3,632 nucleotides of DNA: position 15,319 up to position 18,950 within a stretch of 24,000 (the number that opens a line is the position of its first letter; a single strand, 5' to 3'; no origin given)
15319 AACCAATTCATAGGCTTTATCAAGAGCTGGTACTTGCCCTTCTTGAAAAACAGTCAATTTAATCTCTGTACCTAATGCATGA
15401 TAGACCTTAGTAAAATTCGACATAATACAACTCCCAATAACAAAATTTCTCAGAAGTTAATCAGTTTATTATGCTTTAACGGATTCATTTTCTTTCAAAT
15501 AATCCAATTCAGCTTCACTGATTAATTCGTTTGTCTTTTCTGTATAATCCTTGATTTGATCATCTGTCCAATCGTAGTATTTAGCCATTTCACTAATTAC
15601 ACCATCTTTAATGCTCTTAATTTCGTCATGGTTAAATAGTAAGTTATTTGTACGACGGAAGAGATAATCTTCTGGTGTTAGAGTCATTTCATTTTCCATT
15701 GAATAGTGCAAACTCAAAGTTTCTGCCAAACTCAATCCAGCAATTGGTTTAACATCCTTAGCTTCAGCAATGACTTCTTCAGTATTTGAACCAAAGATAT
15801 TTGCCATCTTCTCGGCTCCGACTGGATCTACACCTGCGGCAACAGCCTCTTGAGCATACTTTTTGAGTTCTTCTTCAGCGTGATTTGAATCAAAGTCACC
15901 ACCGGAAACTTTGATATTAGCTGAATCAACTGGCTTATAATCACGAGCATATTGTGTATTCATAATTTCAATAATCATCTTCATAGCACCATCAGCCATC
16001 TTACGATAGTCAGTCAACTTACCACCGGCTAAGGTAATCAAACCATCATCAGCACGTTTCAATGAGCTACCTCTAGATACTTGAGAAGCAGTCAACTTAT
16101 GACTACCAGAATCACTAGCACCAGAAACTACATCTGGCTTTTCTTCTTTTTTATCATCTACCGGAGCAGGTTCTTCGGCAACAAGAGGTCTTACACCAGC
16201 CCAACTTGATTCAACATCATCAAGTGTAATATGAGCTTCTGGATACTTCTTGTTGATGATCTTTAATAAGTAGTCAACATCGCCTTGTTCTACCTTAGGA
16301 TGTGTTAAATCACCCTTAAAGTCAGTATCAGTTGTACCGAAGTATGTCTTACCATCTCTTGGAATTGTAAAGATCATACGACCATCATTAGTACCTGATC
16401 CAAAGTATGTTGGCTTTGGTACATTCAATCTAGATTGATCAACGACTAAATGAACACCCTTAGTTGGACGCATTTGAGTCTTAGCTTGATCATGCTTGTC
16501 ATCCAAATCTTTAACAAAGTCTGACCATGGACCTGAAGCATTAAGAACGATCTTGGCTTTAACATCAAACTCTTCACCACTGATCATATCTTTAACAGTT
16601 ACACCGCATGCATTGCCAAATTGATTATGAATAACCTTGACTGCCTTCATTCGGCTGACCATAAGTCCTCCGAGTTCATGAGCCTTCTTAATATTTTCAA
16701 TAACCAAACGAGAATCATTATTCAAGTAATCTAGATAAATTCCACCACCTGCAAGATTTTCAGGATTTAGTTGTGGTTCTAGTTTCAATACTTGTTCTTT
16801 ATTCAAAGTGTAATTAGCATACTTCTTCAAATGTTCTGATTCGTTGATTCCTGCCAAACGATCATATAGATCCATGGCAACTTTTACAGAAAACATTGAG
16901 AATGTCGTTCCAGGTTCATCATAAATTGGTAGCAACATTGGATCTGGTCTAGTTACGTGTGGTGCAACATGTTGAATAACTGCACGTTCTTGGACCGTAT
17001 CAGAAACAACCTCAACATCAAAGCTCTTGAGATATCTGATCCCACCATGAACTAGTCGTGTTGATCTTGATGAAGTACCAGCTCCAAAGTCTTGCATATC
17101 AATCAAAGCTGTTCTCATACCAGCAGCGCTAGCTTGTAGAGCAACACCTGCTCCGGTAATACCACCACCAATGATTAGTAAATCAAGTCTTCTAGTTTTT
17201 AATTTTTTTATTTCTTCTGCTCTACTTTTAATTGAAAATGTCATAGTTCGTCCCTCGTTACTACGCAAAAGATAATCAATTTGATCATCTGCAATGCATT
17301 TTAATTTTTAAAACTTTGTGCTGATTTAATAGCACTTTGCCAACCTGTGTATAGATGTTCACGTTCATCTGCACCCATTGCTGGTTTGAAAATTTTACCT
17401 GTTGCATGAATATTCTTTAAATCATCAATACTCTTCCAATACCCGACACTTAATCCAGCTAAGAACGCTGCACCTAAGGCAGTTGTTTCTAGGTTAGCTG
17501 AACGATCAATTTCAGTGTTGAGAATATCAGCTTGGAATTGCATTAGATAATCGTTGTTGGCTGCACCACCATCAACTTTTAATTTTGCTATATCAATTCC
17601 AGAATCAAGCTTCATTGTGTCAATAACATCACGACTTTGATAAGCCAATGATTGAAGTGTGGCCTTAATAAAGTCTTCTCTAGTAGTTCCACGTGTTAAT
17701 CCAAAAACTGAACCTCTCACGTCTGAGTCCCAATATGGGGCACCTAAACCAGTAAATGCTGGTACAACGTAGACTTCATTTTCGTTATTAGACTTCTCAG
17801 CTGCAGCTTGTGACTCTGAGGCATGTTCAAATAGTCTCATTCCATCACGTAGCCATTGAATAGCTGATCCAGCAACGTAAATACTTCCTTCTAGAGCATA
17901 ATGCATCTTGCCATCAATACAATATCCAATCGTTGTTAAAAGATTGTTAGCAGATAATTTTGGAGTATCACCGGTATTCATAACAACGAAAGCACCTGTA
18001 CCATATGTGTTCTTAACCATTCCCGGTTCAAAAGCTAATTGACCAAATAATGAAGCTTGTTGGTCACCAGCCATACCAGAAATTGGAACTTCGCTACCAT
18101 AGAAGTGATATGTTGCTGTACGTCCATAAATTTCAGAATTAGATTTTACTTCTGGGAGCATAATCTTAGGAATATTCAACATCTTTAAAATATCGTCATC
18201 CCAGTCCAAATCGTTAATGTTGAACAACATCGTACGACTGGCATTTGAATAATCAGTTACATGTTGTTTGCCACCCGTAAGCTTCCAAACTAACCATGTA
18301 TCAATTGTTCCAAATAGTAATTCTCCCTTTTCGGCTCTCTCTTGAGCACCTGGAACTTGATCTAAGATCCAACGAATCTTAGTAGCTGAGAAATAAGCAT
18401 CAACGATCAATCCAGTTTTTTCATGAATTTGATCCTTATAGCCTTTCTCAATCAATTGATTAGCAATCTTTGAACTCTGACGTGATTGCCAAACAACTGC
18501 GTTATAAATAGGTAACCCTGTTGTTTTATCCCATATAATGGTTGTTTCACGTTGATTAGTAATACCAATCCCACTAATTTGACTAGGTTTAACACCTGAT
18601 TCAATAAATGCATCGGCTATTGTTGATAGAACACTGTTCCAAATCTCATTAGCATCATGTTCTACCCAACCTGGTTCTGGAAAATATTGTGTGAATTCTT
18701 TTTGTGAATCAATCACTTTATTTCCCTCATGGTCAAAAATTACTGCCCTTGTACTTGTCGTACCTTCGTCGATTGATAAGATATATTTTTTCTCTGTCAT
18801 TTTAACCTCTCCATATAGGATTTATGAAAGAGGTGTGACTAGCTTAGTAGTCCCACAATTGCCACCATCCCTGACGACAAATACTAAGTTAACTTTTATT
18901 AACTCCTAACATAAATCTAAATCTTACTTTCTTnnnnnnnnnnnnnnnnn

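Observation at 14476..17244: Leaderless ApbE replaces glpF after glpO, and the GlpO-specific insert carries a flavinylation-type D-x-x-S-G-A-S motif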

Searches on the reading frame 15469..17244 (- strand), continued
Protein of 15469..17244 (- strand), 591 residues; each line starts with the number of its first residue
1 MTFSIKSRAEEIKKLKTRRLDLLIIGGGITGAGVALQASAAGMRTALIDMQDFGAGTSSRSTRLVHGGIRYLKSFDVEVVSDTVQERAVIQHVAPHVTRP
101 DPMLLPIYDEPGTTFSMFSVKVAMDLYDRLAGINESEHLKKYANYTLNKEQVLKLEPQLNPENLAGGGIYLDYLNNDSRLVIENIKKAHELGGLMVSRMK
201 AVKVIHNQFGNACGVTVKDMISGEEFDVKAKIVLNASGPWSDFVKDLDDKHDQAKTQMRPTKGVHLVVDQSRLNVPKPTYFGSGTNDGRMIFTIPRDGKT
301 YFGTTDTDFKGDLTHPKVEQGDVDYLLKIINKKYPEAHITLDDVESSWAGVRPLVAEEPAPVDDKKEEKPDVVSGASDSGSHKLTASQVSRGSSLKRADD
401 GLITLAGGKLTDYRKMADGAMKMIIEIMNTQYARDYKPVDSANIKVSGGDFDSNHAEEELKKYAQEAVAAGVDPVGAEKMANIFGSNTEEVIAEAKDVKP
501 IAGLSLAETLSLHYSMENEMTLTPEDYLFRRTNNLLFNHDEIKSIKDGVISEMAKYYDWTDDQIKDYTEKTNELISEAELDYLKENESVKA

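Call 59: find_related_loci(query=A1, collection=metagenome_contigs, flank=6000)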
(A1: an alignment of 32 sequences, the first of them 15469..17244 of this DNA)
Query A1 (591 aa) in metagenome_contigs; peptide patterns used: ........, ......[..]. (x = any residue, [..] = any of these).
335 stretches matched a pattern; 256 encode a relative of the query (tblastn E <= 1e-3); the best 80 are kept; 80 distinct loci.
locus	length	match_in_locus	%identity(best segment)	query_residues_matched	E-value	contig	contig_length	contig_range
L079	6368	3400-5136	68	1-589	0e+0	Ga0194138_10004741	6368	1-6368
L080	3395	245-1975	65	1-584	0e+0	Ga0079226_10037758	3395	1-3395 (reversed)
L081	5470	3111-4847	64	1-585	0e+0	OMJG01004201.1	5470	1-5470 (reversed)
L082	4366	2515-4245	64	1-584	0e+0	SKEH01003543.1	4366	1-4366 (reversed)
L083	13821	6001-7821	58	1-584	0e+0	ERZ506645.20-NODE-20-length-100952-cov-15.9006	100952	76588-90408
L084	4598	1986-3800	58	1-584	0e+0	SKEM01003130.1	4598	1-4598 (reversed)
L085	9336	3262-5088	58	1-588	0e+0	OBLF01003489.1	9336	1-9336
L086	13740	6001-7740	61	1-584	0e+0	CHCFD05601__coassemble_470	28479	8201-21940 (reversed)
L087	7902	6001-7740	61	1-584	0e+0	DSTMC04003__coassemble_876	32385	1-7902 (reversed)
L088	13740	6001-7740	61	1-584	0e+0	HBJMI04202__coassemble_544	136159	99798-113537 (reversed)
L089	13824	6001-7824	55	1-585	0e+0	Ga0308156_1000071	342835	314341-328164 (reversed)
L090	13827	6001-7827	54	1-584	0e+0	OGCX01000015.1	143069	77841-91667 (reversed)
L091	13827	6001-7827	54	1-584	0e+0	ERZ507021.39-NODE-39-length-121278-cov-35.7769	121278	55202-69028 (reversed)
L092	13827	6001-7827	54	1-584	0e+0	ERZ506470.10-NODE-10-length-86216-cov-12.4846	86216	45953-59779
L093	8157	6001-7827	54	1-584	0e+0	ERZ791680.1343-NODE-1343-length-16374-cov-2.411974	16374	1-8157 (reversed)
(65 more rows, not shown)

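Call 61: predict_structure(alignment_id=A1)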
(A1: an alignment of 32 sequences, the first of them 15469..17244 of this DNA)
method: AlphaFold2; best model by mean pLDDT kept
length: 591 residues; sequences in the alignment: 32
mean_pLDDT: 62.5   pTM: 0.59
mean pLDDT of the five models: 62.5, 61.8, 58.5, 57.4, 54.2
residues with pLDDT >= 90: 97; 70-90: 165; 50-70: 124; < 50: 205
segments of 3 or more residues with pLDDT < 50: 52-124, 136-147, 163-177, 238-251, 255-261, 277-289, 349-393, 407-412, 448-454, 588-591
pLDDT, mean of each block of 10 residues (from residue 1): 65 92 80 88 87 37 29 23 22 27 37 35 48 48 47 56 43 44 79 83 83 85 90 69 35 46 65 58 44 59 57 62 75 76 65 37 31 24 24 59 60 64 90 86 58 55 91 90 80 92 93 84 75 57 88 92 92 73 54 46
secondary structure, 60 per line:
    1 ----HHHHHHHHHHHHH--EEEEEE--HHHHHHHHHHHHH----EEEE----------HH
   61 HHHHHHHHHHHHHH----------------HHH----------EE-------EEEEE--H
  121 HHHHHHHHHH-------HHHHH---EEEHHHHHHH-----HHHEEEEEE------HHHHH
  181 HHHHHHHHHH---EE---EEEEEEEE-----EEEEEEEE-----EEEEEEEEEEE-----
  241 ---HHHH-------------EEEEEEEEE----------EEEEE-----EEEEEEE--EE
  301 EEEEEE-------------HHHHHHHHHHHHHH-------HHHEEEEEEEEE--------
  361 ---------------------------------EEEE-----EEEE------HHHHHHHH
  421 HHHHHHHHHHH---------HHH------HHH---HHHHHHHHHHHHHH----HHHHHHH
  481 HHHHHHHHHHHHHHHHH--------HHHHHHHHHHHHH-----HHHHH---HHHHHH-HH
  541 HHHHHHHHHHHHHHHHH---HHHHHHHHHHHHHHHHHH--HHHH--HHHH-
elements in order: H5-17 E20-25 H28-40 E45-48 H59-74 E113-117 H120-130 H138-142 E146-148 H149-155 E164-169 H176-190 E199-206 E212-219 E225-235 H244-247 E261-269 E280-284 E290-296 E299-306 H320-333 E344-352 E394-397 E403-406 H413-431 H456-469 H474-497 H506-518 H524-528 H532-537 H539-557 H561-578 H581-584 H587-590

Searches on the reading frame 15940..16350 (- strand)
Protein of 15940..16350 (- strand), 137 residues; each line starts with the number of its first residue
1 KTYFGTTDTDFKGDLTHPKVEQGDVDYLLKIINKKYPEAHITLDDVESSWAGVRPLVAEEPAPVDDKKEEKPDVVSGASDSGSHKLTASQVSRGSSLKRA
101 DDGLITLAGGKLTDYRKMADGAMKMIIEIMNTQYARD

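Call 77: search_solved_structures(query=window:15940-16350:-, show_alignments=4, max_evalue=0.001)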
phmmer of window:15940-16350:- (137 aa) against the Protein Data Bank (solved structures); distinct sequences matched with E-value up to 0.001: 4.
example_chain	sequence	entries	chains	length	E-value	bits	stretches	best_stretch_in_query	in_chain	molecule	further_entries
2rgo_A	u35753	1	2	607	5.7e-39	136.7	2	1-58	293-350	Alpha-Glycerophosphate Oxidase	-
2rgh_A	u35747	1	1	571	8.5e-38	132.9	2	1-58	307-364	Alpha-Glycerophosphate Oxidase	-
3da1_A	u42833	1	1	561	2.3e-21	79.7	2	1-60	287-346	Glycerol-3-phosphate dehydrogenase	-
2qcu_A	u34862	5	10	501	2.9e-10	43.8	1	4-61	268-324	Aerobic glycerol-3-phosphate dehydrogenase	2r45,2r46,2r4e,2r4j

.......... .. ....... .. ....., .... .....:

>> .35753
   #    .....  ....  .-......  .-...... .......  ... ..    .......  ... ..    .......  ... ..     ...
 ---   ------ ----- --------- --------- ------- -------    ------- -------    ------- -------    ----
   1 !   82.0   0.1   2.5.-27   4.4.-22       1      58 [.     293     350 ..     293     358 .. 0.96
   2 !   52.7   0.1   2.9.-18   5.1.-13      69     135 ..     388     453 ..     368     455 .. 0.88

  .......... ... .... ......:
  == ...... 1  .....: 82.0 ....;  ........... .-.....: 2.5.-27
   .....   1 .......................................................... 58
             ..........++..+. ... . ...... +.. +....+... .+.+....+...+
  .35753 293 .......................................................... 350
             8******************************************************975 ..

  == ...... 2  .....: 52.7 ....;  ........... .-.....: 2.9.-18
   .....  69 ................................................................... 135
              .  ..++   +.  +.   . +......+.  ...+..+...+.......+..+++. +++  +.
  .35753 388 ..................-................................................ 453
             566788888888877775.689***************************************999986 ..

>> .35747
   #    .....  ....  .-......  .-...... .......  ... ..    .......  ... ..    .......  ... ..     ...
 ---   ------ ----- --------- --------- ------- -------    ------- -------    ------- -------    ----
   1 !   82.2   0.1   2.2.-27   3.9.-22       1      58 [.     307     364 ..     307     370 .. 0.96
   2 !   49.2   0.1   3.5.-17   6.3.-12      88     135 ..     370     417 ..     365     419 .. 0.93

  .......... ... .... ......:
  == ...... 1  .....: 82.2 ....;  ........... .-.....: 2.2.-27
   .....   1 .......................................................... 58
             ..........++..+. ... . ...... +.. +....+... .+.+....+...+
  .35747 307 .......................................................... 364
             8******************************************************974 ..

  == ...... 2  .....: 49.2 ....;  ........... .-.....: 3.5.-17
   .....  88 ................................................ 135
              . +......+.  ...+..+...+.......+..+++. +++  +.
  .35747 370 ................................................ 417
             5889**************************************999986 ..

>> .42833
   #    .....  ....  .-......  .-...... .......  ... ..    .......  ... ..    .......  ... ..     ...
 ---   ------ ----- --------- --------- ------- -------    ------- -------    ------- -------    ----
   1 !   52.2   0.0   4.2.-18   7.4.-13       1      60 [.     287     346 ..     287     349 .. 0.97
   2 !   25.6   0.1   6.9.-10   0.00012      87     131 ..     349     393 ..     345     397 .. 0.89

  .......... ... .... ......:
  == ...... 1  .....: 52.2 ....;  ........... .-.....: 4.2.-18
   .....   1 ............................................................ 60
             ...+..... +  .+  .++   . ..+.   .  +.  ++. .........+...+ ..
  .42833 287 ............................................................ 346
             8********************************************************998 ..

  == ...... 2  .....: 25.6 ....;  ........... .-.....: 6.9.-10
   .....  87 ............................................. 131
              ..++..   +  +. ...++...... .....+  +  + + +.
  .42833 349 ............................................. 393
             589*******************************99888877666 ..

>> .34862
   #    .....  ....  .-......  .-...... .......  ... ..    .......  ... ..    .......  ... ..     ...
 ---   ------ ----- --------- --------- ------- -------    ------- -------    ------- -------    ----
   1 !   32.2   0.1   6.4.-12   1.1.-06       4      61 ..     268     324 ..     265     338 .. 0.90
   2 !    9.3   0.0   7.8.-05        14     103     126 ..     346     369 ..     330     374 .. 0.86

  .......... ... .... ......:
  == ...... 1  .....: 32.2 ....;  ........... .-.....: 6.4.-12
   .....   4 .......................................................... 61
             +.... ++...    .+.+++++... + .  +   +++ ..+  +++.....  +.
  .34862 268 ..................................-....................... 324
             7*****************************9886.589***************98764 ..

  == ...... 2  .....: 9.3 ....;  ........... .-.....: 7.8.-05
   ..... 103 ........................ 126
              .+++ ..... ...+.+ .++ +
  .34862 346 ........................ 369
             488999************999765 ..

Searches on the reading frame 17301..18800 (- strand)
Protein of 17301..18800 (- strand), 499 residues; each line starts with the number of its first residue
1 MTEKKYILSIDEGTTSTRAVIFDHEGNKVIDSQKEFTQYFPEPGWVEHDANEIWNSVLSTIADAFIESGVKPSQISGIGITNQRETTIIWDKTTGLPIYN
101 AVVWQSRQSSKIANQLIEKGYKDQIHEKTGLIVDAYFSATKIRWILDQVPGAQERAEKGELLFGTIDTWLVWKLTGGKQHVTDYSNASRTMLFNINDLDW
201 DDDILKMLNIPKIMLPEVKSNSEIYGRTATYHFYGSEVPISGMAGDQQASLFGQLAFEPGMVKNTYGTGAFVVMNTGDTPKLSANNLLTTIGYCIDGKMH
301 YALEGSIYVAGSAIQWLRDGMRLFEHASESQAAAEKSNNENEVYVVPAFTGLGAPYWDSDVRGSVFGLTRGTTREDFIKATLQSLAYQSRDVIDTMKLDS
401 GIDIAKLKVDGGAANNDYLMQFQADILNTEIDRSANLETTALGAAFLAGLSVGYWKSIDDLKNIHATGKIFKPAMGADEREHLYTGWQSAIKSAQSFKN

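Call 8: search_protein_families(library=pfam, proteins=[window:17301-18800:-])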
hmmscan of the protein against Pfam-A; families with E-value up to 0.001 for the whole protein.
window:17301-18800:- (499 aa): 3 families
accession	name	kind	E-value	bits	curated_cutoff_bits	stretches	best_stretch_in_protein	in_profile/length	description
PF00370.27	FGGY_N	-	2.6e-83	279.8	28.8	1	6-253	1-245/245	FGGY family of carbohydrate kinases, N-terminal domain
PF02782.22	FGGY_C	-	1.7e-42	145.9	27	1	263-450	2-196/198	FGGY family of carbohydrate kinases, C-terminal domain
PF01869.26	BcrAD_BadFG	-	0.0002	21.4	31.5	0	10-78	3-65/271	BadF/BadG/BcrA/BcrD ATPase family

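Call 9: search_protein_families(library=ncbifam, proteins=[window:17301-18800:-])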
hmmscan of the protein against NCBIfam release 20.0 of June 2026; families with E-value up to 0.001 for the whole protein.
window:17301-18800:- (499 aa): 12 families
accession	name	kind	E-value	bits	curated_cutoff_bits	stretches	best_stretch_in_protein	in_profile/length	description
NF000756.0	PRK00047.1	subfamily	2.2e-255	847.7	498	1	2-498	2-498/502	glycerol kinase GlpK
TIGR01311.1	glycerol_kin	equivalog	4.1e-216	718.1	590.35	1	5-495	1-494/496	glycerol kinase GlpK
TIGR01312.1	XylB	equivalog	1.6e-63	214.9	380.25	1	9-466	2-453/481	xylulokinase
TIGR01314.1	gntK_FGGY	equivalog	7.2e-49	166.6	648.55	1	6-474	1-472/505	gluconokinase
NF008187.0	PRK10939.1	equivalog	4.9e-34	117.8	528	2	4-321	3-316/521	autoinducer-2 kinase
TIGR02628.1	fuculo_kin_coli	equivalog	9.2e-30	104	470.9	1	7-473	3-464/465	L-fuculokinase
NF011601.0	PRK15027.1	equivalog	2.8e-29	101.9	912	1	8-461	3-445/484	xylulokinase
TIGR01315.1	5C_CHO_kinase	subfamily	9.4e-26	90.6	408.7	2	315-476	356-517/541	FGGY family pentulose kinase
NF003154.0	PRK04123.1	equivalog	9.2e-25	87.4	428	2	330-463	370-503/554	ribulokinase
TIGR01234.1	L-ribulokinase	equivalog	1.3e-19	70.4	583.25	1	317-493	352-529/536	ribulokinase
TIGR02627.1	rhamnulo_kin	equivalog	3e-16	59.1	527.95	2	74-249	67-233/454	rhamnulokinase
NF007925.0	PRK10640.1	equivalog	2.3e-15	56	639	1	6-250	5-240/489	rhamnulokinase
